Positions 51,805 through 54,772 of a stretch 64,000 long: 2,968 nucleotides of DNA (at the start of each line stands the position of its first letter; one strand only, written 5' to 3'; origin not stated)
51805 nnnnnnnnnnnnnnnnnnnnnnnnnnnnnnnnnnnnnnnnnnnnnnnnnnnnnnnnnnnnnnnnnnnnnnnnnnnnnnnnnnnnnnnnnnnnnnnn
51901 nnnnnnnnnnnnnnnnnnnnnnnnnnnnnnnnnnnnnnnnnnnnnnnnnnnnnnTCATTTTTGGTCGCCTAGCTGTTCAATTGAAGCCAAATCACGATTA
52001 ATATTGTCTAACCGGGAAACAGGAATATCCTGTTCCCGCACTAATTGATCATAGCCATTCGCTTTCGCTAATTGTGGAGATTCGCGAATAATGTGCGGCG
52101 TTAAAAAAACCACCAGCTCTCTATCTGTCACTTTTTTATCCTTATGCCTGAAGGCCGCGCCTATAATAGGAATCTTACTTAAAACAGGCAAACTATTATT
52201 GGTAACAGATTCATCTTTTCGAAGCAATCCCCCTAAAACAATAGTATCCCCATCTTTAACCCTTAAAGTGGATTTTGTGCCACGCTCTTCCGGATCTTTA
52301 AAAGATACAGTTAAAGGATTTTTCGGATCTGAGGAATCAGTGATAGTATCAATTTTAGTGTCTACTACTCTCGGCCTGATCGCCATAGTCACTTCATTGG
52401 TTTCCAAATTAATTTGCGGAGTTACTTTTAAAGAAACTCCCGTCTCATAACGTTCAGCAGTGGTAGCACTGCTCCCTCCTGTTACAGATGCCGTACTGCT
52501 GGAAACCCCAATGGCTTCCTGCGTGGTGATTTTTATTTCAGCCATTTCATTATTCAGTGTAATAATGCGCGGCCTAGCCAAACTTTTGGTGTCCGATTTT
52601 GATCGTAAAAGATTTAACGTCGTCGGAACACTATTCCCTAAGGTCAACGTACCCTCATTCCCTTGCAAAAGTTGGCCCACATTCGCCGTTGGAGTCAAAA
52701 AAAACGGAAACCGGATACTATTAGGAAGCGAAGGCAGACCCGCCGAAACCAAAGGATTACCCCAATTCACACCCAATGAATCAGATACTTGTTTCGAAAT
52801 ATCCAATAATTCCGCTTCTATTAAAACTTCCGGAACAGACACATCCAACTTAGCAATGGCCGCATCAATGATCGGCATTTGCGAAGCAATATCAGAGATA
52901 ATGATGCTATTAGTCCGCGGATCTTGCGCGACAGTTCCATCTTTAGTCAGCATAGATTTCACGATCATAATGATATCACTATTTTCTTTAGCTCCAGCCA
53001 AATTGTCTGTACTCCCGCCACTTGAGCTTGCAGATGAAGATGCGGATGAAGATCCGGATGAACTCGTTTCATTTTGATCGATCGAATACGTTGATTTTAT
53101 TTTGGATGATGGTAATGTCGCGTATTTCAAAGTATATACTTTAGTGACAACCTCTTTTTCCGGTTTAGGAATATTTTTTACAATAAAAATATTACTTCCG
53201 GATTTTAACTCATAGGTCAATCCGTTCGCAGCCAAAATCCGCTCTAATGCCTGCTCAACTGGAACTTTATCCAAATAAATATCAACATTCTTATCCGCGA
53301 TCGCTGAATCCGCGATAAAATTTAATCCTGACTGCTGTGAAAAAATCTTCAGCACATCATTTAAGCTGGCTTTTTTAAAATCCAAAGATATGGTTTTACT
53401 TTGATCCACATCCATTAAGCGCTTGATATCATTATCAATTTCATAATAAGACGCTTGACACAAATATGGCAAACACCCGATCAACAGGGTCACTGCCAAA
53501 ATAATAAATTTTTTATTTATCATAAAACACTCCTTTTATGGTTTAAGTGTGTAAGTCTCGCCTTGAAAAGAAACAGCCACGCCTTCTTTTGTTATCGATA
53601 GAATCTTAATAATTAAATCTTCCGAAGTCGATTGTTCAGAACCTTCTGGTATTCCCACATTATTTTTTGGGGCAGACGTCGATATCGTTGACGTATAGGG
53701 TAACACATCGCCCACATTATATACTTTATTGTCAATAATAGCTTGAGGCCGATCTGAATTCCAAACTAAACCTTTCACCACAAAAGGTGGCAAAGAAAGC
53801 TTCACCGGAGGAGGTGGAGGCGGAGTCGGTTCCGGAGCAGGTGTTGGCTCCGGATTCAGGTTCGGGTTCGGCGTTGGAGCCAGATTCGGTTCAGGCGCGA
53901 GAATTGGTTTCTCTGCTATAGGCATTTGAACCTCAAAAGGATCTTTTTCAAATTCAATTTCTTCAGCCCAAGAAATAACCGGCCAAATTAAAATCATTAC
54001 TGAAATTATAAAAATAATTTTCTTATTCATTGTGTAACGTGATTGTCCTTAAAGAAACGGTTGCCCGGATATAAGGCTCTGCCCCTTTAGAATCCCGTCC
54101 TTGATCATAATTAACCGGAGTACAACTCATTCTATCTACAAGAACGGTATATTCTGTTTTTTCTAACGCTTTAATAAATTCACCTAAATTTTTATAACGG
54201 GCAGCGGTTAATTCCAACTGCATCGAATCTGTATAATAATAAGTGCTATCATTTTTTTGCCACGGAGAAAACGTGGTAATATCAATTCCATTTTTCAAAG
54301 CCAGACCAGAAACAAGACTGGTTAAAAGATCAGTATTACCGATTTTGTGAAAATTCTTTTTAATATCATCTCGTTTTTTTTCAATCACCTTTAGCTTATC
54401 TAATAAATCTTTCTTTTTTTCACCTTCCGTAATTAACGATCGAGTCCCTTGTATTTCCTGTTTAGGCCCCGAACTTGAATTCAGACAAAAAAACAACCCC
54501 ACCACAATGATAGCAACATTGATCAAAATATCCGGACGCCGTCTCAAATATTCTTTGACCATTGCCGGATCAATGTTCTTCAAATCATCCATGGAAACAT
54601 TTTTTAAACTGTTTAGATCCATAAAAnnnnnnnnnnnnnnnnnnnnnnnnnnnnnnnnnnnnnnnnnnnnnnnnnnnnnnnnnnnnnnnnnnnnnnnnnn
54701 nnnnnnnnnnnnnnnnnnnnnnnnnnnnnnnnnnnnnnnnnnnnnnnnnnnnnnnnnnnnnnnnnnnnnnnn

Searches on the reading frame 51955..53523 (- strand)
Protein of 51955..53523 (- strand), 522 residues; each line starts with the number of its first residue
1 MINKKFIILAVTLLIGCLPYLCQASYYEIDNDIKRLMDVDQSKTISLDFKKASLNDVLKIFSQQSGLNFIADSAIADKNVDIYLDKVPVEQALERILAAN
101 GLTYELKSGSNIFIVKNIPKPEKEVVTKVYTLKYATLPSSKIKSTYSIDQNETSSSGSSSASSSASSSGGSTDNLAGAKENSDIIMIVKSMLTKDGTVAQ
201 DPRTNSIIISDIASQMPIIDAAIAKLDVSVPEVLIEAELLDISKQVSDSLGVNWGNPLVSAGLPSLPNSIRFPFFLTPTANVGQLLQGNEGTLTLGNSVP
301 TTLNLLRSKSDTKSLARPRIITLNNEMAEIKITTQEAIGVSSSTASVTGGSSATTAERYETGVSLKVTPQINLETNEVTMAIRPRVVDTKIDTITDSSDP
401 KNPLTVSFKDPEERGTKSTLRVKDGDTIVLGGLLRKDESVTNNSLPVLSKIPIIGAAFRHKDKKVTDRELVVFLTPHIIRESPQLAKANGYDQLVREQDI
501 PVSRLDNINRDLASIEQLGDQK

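Call 26: search_protein_families(library=pfam, proteins=[window:51955-53523:-], max_evalue=0.001)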
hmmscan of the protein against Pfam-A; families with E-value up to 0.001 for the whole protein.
window:51955-53523:- (522 aa): 4 families
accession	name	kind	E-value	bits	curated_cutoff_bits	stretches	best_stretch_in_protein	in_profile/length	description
PF00263.26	Secretin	-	3.1e-40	138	27.5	1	306-480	2-169/169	Bacterial type II and III secretion system protein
PF07660.19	STN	-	2.4e-11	43.7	28.4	1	67-116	1-51/52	Secretin and TonB N terminus short domain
PF03958.22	Secretin_N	-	6.5e-08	33.1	28.2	1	182-229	12-66/69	Bacterial type II/III secretion system short domain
PF16344.10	FecR_C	-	0.0009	19.7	24.4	0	47-114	2-70/70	FecR, C-terminal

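Call 27: search_protein_families(library=ncbifam, proteins=[window:51955-53523:-], max_evalue=0.001)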
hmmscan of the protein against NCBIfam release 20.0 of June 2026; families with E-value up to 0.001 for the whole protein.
window:51955-53523:- (522 aa): 8 families
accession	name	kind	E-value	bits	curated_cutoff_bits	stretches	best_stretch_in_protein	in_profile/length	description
TIGR02515.1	IV_pilus_PilQ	subfamily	9.5e-55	186.3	284.35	2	292-479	254-427/428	type IV pilus secretin PilQ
TIGR02517.1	type_II_gspD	equivalog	7.4e-53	179.9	351.35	1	127-485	236-596/600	type II secretion system secretin GspD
TIGR02519.1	pilus_MshL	equivalog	1.9e-40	138.7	250.2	1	201-479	4-290/290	pilus (MSHA type) biogenesis protein MshL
NF010083.0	PRK13568.1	equivalog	1.7e-36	125.9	554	2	190-480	146-418/419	DNA uptake porin HofQ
TIGR02516.1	type_III_yscC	equivalog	2.7e-31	108.7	238.45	1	193-480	196-462/463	type III secretion system outer membrane ring subunit SctC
NF007851.2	PRK10560.1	exception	9.5e-25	87.2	598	1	189-480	137-410/412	DNA uptake porin HofQ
NF042912.1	Amuc_1098_fam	equivalog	3.9e-21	74.8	750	2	331-479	635-796/805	Amuc_1098 family type IV pilus outer membrane protein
NF011873.0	PRK15346.1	equivalog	1.5e-19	70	524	1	121-466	172-481/499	EscC/YscC/HrcC family type III secretion system outer membrane ring protein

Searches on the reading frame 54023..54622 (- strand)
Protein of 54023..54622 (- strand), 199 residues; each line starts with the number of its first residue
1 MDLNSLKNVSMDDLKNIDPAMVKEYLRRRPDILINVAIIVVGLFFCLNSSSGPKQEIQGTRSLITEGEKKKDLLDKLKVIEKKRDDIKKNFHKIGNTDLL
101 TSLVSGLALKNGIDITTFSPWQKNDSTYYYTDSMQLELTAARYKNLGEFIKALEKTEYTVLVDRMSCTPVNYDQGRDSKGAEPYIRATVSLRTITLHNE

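Call 26: search_protein_families(library=pfam, proteins=[window:54023-54622:-], max_evalue=0.001)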
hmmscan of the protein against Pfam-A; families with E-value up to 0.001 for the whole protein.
window:54023-54622:- (199 aa): 1 family
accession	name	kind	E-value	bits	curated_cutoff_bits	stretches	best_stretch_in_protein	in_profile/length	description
PF04350.18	PilO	-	4.9e-05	23.9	22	1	68-168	16-122/145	Pilus assembly protein, PilO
